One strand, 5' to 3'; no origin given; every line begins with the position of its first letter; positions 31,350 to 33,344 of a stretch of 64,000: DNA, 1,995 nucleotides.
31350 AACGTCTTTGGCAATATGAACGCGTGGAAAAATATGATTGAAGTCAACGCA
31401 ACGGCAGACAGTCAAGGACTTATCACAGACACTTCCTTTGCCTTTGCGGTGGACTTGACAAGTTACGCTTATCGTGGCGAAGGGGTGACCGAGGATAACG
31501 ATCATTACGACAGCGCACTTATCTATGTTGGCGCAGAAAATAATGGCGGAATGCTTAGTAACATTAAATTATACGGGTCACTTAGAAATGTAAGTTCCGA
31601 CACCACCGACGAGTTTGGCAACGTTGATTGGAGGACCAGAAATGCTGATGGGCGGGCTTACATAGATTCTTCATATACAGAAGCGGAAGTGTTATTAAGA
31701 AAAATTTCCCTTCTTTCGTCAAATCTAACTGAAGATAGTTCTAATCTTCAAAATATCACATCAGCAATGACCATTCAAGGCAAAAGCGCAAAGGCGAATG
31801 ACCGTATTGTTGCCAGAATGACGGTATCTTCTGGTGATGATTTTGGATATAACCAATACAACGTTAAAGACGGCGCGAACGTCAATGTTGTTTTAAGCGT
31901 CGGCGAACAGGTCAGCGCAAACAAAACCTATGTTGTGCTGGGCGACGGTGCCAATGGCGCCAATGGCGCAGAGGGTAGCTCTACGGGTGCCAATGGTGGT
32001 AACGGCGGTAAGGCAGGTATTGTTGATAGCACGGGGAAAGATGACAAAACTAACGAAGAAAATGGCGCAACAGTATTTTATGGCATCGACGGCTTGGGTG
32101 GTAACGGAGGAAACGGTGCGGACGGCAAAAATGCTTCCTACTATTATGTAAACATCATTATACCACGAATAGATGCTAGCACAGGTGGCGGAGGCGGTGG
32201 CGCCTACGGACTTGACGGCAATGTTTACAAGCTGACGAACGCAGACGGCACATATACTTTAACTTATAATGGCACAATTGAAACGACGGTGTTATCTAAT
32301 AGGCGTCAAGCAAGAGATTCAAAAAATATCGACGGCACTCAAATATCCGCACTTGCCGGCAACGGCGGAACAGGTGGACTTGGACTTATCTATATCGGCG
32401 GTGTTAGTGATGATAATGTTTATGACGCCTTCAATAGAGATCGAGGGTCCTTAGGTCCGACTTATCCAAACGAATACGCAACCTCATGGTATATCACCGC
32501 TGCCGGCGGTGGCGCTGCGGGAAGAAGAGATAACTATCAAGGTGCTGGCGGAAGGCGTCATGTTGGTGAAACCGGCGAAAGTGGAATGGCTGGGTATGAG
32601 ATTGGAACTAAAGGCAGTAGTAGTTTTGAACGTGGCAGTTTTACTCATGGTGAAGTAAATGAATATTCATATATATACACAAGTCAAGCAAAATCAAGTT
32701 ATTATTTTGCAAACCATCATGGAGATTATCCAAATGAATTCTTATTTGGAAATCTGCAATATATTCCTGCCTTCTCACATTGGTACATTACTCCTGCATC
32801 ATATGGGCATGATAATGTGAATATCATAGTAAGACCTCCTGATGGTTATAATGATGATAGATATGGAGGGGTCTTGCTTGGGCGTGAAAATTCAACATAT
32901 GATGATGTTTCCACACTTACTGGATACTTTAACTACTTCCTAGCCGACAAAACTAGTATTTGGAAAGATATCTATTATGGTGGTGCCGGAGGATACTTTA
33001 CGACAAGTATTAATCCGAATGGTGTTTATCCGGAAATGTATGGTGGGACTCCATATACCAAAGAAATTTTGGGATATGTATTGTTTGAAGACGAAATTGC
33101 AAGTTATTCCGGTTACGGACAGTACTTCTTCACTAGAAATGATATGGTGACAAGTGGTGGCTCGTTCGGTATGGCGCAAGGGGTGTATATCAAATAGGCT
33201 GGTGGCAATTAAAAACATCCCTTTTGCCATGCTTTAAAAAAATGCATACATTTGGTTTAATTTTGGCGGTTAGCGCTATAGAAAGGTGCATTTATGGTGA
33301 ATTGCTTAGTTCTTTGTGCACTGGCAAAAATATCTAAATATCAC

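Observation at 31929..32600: Polyglycine-rich tract near the C-terminus, possible PGII-type tip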

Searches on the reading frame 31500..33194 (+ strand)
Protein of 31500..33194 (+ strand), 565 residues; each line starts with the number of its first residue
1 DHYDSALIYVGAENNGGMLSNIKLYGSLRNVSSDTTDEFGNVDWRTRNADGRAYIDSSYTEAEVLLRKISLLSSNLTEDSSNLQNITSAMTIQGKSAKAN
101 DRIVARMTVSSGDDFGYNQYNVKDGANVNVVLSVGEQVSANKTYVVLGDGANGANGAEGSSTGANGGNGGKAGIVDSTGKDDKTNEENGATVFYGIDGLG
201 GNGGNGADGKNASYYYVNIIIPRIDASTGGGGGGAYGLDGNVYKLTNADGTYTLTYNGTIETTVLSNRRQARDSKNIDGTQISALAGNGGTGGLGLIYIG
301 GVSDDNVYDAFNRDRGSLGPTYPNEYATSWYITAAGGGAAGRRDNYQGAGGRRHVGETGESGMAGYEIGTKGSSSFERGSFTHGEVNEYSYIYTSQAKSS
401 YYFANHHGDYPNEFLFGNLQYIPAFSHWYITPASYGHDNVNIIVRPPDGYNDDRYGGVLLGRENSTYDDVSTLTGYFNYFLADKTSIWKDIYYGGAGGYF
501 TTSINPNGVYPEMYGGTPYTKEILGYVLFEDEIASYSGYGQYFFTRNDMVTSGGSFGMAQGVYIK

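Call 4: search_protein_families(library=pfam, proteins=[window:31500-33194:+], max_evalue=0.01)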
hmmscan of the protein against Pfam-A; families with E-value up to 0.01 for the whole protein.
window:31500-33194:+ (565 aa): 0 families

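Call 6: search_protein_families(library=ncbifam, proteins=[window:31500-33194:+], max_evalue=1)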
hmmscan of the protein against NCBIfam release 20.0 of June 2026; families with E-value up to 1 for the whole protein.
window:31500-33194:+ (565 aa): 0 families

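Call 7: search_solved_structures(query=window:31800-33194:+, max_evalue=10, show_alignments=3)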
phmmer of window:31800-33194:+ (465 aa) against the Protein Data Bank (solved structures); distinct sequences matched with E-value up to 10: 2.
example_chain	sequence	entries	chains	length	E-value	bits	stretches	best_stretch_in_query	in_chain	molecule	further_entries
8a6l_C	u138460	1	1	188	0.15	14.5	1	287-362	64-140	Anticalin D11vs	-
6s8v_A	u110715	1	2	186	0.39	13.1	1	287-362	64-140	Neutrophil gelatinase-associated lipocalin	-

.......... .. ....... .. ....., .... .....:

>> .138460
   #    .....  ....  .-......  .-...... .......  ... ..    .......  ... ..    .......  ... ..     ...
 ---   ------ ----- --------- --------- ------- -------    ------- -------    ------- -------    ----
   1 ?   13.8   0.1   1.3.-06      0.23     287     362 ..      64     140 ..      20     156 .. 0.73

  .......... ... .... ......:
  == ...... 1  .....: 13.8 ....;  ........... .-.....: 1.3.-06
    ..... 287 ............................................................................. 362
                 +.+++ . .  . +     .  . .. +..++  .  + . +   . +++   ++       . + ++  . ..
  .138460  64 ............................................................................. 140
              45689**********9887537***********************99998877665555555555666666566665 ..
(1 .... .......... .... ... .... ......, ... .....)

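Call 8: find_homologous_proteins(query=window:31800-33194:+, max_evalue=0.001)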
Query window:31800-33194:+ (465 aa): 4 proteins with E <= 0.001 among 8000 candidates.
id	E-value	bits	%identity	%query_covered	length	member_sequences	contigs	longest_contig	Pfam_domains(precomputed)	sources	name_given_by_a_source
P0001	4.5e-296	1001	97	100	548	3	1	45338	-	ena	-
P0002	5.8e-66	242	41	72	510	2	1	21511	-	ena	-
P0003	1.8e-63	234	40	95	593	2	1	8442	-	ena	-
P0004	1.4e-61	227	40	94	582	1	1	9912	-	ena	-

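Call 13: find_encoding_contigs(protein=P0003, flank=10000, max_places=4)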
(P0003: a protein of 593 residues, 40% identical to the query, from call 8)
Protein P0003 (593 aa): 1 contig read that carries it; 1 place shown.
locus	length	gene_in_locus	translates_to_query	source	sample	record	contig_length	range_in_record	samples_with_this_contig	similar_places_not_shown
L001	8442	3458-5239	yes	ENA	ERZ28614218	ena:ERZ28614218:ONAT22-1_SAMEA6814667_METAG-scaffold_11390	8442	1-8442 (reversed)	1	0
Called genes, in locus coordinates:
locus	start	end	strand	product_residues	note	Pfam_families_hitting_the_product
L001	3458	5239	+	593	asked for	-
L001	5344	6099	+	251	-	PF04002:RadC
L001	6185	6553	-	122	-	-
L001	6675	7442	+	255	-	PF02811:PHP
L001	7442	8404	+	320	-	PF14527:LAGLIDADG_WhiA, PF02650:HTH_WhiA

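Call 14: find_encoding_contigs(protein=P0002, flank=10000, max_places=4)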
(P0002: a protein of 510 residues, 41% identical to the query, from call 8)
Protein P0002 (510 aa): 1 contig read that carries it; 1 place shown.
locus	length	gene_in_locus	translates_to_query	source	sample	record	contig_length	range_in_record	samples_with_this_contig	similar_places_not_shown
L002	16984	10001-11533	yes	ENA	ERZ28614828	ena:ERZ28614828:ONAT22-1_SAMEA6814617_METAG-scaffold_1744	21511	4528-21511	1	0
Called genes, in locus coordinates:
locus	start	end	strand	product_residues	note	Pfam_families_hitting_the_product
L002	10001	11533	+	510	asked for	-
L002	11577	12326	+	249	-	PF14520:HHH_5 (faint), PF04002:RadC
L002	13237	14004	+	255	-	PF02811:PHP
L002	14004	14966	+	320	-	PF14527:LAGLIDADG_WhiA, PF02650:HTH_WhiA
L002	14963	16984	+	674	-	?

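Call 17: find_encoding_contigs(protein=P0001, flank=10000, max_places=4)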
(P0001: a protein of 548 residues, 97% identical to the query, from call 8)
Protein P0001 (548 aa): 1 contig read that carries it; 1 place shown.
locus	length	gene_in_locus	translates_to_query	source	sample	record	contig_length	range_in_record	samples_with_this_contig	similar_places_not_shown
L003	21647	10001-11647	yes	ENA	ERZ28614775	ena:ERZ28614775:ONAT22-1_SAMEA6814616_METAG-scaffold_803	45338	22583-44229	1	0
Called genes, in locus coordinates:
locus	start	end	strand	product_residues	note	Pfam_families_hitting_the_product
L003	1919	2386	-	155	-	-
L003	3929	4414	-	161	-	-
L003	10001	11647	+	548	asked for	-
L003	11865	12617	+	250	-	PF04002:RadC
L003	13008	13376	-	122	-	-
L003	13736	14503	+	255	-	PF02811:PHP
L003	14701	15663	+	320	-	PF14527:LAGLIDADG_WhiA, PF02650:HTH_WhiA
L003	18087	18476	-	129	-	-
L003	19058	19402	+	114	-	-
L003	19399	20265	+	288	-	PF00365:PFK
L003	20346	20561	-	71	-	PF13443:HTH_26 (weak)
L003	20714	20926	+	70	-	PF13560:HTH_31, PF12844:HTH_19, PF01381:HTH_3, PF13443:HTH_26 (weak), PF07022:Phage_CI_repr (weak)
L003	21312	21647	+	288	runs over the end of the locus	PF02661:Fic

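Call 18: find_encoding_contigs(protein=P0004, flank=10000, max_places=4)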
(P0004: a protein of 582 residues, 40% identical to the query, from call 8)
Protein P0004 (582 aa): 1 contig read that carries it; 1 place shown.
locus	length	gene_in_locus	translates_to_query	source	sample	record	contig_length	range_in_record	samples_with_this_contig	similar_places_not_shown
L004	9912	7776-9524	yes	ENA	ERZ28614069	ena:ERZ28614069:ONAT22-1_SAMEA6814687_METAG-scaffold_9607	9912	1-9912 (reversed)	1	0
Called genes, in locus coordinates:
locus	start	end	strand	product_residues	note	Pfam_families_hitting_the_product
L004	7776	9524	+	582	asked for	-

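Call 26: predict_structure(alignment_id=A1)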
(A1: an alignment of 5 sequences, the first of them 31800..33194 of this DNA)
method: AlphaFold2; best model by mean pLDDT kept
length: 465 residues; sequences in the alignment: 5
mean_pLDDT: 27.3   pTM: 0.18
mean pLDDT of the five models: 27.3, 24.6, 24.5, 24.3, 23.4
residues with pLDDT >= 90: 0; 70-90: 0; 50-70: 0; < 50: 465
segments of 3 or more residues with pLDDT < 50: 1-465
pLDDT, mean of each block of 10 residues (from residue 1): 25 31 25 25 27 27 28 31 35 30 29 27 26 25 26 25 23 26 24 23 27 25 23 23 28 26 23 25 25 22 22 23 31 33 33 29 25 31 35 32 32 32 31 28 30 25 23
secondary structure, 60 per line:
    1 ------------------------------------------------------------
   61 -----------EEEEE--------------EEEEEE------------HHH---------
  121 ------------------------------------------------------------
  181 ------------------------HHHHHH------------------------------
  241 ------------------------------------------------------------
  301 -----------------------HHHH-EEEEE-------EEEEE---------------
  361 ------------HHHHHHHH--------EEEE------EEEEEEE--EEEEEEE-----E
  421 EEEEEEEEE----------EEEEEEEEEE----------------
elements in order: E72-76 E91-96 H205-210 H324-327 E329-333 E341-345 H373-380 E389-392 E399-405 E408-414 E420-429 E440-449

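Call 27: search_protein_representatives(alignment_id=A1)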
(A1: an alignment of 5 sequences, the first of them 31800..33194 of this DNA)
Query: 5 sequences, 537 profile positions. Proteins with E-value up to 0.001 (for the whole library): 16; up to 1e-10: 11; up to 1e-30: 7. The best 16 are listed.
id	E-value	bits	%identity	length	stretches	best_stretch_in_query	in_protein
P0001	1.9e-240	815.7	-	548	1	2-534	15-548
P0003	4.8e-225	764.9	-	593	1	2-537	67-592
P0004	1.5e-219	746.8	-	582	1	1-535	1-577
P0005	3.7e-213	725.7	-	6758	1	2-534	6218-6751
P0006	7.5e-166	569.6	-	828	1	2-534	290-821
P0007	1.4e-69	251.8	-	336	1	234-535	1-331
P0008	1.1e-36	143.2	-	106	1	439-534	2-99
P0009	9.0e-27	110.6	-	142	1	419-534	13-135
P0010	4.7e-20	88.4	-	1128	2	17-401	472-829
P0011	2.8e-14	69.3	-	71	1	480-534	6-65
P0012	9.9e-11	57.6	-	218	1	364-528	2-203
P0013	5.7e-08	48.5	-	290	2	413-531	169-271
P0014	8.9e-07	44.6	-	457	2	412-529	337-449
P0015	3.9e-06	42.5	-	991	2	391-529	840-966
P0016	2.6e-05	39.8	-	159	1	444-530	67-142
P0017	4.2e-05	39.1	-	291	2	88-174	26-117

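Call 31: search_solved_structures(query=A2, max_evalue=10, show_alignments=4)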
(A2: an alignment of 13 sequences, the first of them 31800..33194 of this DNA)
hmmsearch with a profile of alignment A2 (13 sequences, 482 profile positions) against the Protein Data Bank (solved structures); distinct sequences matched with E-value up to 10: 6.
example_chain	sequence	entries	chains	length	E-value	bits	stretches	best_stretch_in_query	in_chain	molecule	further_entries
4cj9_A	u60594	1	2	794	0.0069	18.9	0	444-466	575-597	BURRH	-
4cja_A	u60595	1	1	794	0.0076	18.7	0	445-466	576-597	BURRH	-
5m04_A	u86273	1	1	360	0.96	11.8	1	52-99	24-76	GTPase ObgE/CgtA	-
1lnz_A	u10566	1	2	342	1.4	11.2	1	52-132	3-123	SPO0B-associated GTP-binding protein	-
4csu_9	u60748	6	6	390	1.6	11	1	52-98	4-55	GTPASE OBGE/CGTA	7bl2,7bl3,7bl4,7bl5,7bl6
3o3x_A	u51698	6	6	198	6.9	9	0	129-174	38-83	gp41-5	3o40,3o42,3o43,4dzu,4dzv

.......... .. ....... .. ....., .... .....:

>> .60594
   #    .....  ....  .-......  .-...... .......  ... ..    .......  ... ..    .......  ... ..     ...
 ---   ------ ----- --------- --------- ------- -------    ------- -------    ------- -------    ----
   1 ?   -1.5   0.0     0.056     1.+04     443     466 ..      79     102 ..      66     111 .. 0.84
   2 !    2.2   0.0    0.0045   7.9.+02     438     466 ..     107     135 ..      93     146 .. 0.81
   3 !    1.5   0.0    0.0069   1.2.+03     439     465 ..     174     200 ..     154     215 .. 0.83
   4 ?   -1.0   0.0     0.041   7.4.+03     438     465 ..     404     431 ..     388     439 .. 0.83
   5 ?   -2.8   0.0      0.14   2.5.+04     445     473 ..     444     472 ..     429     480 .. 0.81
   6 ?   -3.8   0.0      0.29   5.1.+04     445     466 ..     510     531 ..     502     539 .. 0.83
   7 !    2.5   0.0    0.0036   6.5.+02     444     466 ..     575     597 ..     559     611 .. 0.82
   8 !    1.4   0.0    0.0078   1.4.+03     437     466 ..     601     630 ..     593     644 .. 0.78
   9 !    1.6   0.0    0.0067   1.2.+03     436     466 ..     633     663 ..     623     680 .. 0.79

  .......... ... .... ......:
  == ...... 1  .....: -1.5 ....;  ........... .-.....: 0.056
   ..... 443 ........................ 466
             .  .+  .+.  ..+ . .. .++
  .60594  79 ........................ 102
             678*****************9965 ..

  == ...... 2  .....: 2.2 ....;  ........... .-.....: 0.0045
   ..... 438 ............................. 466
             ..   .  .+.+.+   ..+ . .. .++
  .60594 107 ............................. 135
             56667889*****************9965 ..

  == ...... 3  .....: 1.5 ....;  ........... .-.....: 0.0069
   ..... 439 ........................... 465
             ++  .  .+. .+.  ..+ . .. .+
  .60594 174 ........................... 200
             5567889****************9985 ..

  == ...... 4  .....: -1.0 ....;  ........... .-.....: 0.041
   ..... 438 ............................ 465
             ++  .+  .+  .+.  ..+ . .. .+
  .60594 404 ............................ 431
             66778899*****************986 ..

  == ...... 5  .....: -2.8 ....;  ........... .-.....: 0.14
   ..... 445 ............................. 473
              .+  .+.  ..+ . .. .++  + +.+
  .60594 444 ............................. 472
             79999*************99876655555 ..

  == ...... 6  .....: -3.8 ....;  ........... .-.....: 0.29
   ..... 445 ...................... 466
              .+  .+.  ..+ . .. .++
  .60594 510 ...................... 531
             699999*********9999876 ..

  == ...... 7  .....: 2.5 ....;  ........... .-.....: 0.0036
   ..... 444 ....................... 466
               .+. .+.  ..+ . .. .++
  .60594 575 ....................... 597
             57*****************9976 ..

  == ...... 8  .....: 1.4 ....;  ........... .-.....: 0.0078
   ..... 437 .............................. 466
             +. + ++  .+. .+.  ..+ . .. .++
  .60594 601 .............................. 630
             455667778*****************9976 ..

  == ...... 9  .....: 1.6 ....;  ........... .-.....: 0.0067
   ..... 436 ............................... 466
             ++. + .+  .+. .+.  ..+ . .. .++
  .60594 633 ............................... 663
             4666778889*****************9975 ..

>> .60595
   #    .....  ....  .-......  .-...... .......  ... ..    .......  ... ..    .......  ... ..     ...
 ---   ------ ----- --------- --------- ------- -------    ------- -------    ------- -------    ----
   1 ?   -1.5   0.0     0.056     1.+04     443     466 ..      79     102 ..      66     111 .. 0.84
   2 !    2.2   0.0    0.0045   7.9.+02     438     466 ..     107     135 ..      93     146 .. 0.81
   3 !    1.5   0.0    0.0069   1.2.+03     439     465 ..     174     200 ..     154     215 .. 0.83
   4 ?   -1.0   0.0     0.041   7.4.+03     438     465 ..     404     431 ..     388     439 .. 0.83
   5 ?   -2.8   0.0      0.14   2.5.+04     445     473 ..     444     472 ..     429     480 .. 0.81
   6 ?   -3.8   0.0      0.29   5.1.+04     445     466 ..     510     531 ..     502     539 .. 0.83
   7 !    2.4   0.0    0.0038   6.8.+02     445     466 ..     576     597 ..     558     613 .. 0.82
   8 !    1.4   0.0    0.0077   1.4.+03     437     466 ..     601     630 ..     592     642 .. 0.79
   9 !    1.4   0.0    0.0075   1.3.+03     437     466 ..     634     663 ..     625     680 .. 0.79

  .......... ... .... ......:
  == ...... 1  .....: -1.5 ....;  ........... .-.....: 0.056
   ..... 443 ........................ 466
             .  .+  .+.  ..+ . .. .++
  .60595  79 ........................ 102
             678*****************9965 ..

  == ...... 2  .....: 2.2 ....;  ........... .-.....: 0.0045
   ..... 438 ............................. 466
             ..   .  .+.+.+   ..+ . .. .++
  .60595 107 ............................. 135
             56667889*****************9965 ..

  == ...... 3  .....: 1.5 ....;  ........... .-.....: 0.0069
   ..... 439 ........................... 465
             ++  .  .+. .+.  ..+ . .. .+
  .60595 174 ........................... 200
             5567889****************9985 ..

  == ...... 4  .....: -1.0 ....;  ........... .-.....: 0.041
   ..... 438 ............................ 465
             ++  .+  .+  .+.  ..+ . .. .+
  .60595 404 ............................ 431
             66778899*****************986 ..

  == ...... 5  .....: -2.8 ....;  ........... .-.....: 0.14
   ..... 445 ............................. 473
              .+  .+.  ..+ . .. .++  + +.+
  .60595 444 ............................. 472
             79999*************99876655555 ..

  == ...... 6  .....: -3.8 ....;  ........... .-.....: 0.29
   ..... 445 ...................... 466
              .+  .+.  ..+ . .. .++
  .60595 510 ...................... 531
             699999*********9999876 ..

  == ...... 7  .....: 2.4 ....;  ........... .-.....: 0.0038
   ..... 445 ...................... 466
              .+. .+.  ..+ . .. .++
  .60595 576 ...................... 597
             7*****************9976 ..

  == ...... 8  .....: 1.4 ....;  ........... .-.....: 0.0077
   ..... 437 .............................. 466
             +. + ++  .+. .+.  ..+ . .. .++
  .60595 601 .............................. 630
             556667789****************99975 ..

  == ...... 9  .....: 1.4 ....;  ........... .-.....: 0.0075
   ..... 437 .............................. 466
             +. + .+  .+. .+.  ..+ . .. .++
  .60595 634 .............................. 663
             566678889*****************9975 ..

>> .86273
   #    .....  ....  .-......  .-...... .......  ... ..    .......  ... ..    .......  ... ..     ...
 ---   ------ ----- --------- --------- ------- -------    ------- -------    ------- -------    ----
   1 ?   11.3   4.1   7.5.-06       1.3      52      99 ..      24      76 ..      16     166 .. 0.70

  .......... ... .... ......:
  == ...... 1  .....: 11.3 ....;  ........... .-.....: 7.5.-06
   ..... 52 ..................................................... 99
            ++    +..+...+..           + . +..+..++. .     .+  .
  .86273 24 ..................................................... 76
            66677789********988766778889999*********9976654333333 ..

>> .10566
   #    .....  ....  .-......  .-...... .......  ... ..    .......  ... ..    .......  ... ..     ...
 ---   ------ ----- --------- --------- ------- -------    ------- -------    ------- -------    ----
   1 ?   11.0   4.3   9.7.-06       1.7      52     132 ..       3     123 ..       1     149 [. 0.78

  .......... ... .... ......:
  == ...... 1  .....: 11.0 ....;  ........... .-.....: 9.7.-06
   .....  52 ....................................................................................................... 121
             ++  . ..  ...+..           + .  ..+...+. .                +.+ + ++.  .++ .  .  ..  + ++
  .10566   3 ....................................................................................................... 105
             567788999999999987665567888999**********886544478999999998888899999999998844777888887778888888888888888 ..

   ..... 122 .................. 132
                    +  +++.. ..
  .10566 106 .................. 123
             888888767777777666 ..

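Call 32: find_homologous_proteins(query=A2, max_evalue=0.001)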
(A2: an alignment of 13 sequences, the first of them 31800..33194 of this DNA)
Query A2 (13 sequences) (465 aa, profile of the alignment): 8 proteins with E <= 0.001 among 8000 candidates.
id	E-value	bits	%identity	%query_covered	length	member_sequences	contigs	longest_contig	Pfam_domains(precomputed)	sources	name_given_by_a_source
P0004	1.3e-159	551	40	94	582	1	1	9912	-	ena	-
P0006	4.6e-157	542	40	94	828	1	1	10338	-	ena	-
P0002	4.7e-157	542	41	72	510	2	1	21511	-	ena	-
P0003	3.4e-152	526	40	95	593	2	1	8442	-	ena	-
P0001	2.3e-148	514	97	100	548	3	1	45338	-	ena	-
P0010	5.8e-139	483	43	16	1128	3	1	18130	-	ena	-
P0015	1.6e-116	409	43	9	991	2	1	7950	-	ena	-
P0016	1.6e-22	99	37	16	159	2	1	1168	-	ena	-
